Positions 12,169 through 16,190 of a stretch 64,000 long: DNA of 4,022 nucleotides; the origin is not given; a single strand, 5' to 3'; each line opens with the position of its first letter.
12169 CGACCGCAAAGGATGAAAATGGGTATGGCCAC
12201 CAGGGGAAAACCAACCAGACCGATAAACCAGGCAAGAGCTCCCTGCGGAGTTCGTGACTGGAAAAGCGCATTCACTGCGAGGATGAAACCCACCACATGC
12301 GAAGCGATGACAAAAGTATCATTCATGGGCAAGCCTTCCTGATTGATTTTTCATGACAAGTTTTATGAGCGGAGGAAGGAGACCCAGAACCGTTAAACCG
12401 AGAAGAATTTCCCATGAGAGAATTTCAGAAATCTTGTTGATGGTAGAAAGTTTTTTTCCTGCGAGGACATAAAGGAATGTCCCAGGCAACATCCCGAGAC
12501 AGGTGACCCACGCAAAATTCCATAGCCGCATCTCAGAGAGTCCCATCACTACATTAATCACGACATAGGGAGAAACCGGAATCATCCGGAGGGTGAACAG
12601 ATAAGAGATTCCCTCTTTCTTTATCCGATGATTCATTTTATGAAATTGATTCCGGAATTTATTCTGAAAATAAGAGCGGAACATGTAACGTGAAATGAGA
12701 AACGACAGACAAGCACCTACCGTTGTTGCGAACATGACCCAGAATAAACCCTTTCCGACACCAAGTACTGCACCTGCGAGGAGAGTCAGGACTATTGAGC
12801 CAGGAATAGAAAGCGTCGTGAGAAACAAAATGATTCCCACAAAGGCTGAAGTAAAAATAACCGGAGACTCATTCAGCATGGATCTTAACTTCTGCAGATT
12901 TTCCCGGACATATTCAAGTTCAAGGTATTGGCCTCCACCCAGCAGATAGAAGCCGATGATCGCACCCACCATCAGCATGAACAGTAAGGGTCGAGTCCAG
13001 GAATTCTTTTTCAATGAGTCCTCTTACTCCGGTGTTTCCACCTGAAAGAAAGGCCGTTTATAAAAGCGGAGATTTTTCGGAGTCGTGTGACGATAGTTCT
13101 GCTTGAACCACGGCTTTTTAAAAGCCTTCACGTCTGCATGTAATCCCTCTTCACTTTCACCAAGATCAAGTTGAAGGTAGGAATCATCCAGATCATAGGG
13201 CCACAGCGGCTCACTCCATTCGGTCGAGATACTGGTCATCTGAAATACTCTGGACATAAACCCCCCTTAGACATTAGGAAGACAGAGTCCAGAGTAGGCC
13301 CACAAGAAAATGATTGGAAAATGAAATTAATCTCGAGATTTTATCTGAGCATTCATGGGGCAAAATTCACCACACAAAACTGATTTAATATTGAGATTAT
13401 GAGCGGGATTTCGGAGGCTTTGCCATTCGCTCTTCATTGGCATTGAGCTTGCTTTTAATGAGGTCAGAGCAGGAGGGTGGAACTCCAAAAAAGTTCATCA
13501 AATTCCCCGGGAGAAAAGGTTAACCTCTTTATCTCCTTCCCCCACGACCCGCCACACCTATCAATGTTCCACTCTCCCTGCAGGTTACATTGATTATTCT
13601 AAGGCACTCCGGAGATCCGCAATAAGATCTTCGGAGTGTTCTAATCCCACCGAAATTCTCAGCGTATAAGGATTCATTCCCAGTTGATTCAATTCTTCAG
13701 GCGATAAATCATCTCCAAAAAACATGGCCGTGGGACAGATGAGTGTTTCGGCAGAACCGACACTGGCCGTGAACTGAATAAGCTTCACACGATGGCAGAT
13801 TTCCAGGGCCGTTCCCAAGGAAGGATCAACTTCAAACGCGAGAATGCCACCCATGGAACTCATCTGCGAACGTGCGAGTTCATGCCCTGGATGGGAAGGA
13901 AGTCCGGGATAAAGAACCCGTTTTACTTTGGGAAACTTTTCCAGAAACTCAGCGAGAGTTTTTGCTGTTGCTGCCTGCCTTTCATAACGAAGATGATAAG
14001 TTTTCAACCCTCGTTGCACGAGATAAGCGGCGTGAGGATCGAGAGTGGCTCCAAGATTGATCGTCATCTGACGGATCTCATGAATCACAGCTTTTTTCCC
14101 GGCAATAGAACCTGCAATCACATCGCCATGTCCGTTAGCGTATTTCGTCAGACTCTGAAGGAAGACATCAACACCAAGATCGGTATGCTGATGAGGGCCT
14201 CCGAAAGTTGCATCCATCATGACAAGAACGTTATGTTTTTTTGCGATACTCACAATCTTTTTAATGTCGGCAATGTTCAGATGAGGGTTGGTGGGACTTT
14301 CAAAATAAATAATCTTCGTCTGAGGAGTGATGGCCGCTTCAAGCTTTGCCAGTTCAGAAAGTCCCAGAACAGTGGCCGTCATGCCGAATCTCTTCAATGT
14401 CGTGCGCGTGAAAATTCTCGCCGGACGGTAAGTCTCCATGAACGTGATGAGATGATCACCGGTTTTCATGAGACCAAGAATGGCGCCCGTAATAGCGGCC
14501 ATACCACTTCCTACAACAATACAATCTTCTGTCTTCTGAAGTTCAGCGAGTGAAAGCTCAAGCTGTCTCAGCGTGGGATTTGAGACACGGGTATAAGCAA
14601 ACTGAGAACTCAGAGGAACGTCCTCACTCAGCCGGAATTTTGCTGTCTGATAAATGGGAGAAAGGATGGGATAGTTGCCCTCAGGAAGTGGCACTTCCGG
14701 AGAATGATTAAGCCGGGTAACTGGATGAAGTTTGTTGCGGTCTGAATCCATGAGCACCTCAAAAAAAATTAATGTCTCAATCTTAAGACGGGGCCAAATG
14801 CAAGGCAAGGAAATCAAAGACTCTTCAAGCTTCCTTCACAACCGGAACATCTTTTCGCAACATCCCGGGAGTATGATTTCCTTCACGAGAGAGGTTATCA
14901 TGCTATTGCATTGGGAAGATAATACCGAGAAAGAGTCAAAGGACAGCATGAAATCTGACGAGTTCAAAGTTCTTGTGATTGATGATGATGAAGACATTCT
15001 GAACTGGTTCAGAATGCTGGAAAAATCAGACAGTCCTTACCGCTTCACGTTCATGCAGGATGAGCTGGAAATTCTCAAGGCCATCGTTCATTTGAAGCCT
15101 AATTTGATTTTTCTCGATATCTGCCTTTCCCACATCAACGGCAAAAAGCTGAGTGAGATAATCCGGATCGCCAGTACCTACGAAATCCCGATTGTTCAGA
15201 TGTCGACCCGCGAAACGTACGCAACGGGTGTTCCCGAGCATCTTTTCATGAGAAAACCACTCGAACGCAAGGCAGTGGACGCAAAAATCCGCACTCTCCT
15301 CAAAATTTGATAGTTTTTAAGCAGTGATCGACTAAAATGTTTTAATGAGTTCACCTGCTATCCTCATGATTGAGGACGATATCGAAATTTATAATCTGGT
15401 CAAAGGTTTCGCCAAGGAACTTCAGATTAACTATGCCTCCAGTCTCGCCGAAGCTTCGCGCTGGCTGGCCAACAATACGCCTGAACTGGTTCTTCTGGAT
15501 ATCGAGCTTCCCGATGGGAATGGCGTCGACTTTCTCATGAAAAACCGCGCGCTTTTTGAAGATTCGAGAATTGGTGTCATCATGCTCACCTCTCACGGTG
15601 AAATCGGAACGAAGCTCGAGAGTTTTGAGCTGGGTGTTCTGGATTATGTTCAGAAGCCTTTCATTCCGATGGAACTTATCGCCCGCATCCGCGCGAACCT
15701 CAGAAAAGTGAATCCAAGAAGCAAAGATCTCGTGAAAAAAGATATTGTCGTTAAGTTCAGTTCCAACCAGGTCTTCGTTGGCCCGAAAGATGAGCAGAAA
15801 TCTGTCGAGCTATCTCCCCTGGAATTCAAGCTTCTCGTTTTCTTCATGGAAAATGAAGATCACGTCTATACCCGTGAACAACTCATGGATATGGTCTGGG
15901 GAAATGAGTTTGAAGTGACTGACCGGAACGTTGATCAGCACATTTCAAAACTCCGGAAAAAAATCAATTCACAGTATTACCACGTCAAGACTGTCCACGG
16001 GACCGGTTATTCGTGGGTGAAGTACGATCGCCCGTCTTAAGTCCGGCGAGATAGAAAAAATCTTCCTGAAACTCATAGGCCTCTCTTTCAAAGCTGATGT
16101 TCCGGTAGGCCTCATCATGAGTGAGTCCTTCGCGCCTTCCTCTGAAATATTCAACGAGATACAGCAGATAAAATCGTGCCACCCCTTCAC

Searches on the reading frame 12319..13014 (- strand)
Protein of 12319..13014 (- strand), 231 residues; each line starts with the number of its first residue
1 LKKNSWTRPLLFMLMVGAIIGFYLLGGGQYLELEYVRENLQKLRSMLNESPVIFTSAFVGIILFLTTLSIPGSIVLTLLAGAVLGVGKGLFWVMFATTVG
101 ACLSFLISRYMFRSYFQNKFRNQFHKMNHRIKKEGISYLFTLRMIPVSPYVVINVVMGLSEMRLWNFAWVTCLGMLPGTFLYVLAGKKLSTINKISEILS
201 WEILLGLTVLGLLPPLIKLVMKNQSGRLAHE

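Call 38: search_protein_families(library=pfam, proteins=[window:12319-13014:-], max_evalue=0.0001)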
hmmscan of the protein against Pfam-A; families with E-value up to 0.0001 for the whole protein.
window:12319-13014:- (231 aa): 1 family
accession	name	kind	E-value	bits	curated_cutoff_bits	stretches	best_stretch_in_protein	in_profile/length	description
PF09335.16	VTT_dom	-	6.1e-26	91.7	33.9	1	70-187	1-122/123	VTT domain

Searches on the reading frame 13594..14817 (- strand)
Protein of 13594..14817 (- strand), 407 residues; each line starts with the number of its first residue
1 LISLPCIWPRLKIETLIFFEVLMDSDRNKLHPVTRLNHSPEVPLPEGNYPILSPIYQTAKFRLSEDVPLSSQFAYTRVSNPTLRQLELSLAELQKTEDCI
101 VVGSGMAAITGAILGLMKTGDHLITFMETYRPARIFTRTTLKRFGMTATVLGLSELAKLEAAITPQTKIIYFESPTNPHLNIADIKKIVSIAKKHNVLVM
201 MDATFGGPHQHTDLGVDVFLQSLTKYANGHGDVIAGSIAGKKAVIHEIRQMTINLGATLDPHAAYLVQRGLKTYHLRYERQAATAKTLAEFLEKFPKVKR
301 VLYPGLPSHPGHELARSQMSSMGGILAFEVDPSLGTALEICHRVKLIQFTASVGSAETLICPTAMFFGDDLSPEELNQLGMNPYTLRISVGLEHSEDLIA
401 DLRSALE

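Call 20: search_protein_families(library=pfam, proteins=[window:13594-14817:-], max_evalue=0.001)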
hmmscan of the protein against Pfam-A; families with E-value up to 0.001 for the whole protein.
window:13594-14817:- (407 aa): 6 families
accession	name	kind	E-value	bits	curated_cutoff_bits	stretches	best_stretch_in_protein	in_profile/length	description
PF01053.26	Cys_Met_Meta_PP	-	5.3e-108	361.4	27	1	52-407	19-381/381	Cys/Met metabolism PLP-dependent enzyme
PF00266.25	Aminotran_5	-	5.1e-08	32.7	21.5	1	99-226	64-202/371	Aminotransferase class-V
PF00155.27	Aminotran_1_2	-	6.2e-08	32.7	19.7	1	81-207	41-190/361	Aminotransferase class I and II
PF06838.17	Met_gamma_lyase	-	5.5e-07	28.9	24.2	1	86-248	60-246/405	Methionine gamma-lyase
PF01041.23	DegT_DnrJ_EryC1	-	3.7e-06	26.9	19.8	1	80-204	23-147/360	DegT/DnrJ/EryC1/StrS aminotransferase family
PF01212.27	Beta_elim_lyase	-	0.00023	21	27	0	80-296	31-269/288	Beta-eliminating lyase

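Call 62: search_protein_families(library=ncbifam, proteins=[window:13594-14817:-], max_evalue=0.001)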
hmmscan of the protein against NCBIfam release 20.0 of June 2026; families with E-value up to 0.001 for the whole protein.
window:13594-14817:- (407 aa): 71 families (the best 25 are shown)
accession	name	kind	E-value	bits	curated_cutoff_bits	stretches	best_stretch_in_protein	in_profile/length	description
TIGR01328.1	met_gam_lyase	equivalog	2.6e-94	316.3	549.7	1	54-407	25-389/391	methionine gamma-lyase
NF005695.0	PRK07503.1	equivalog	1.6e-86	290.6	666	1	53-407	30-395/403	methionine gamma-lyase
NF004876.0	PRK06234.1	subfamily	3e-86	290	666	1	70-407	53-396/400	methionine gamma-lyase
NF006097.0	PRK08249.1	equivalog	1.9e-84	283.3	600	1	72-407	57-394/402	cystathionine gamma-synthase family protein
NF006003.0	PRK08133.1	equivalog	1.2e-83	281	522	1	71-406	56-394/396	O-succinylhomoserine sulfhydrylase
NF005810.0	PRK07671.1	equivalog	2e-81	273.9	594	1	52-406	22-376/377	bifunctional cystathionine gamma-lyase/homocysteine desulfhydrase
NF006347.0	PRK08574.1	equivalog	2e-81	273.7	477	1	50-407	19-383/385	cystathionine gamma-synthase family protein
NF005047.0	PRK06460.1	equivalog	4.6e-81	272.6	501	1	50-406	18-372/376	hypothetical protein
NF005871.0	PRK07811.1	equivalog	9.2e-81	271.4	513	1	50-407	30-387/389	cystathionine gamma-synthase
TIGR01325.1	O_suc_HS_sulf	equivalog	4.9e-80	269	510.05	1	71-406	44-380/380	O-succinylhomoserine sulfhydrylase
NF004821.0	PRK06176.1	equivalog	1.4e-78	264.4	642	1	53-407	23-377/380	cystathionine gamma-synthase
NF005976.0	PRK08064.1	equivalog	4.4e-78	262.9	627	1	53-407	27-381/390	cystathionine beta-lyase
TIGR01326.1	OAH_OAS_sulfhy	subfamily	1.1e-76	258.2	495.1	2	54-240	23-218/418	O-acetylhomoserine aminocarboxypropyltransferase/cysteine synthase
NF005758.0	PRK07582.1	equivalog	3.2e-75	253.2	440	1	33-407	10-369/372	cystathionine gamma-lyase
NF005263.0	PRK06767.1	equivalog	5.6e-73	246.2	617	1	69-407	49-384/392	methionine gamma-lyase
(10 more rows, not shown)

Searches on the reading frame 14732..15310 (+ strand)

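Call 20: search_protein_families(library=pfam, proteins=[window:14732-15310:+], max_evalue=0.001)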
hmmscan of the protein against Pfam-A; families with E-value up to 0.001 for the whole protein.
window:14732-15310:+ (192 aa): 1 family
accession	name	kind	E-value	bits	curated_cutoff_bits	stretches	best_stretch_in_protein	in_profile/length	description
PF00072.30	Response_reg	-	2.1e-09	37.9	30.2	1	80-164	1-83/111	Response regulator receiver domain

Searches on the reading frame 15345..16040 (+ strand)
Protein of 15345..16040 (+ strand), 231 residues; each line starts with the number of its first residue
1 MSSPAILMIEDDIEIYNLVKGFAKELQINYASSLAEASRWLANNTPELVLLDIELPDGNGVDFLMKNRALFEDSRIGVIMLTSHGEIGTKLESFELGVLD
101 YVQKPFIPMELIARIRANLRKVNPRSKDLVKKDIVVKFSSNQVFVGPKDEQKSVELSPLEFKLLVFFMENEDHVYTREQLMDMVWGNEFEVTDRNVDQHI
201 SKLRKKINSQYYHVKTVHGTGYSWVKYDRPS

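Call 20: search_protein_families(library=pfam, proteins=[window:15345-16040:+], max_evalue=0.001)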
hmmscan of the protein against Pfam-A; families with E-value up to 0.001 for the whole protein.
window:15345-16040:+ (231 aa): 2 families
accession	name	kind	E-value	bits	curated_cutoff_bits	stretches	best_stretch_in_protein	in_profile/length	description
PF00486.34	Trans_reg_C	-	2.2e-24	85.8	26.2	1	152-223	2-76/77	Transcriptional regulatory protein, C terminal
PF00072.30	Response_reg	-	1.7e-17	64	30.2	1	6-116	1-111/111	Response regulator receiver domain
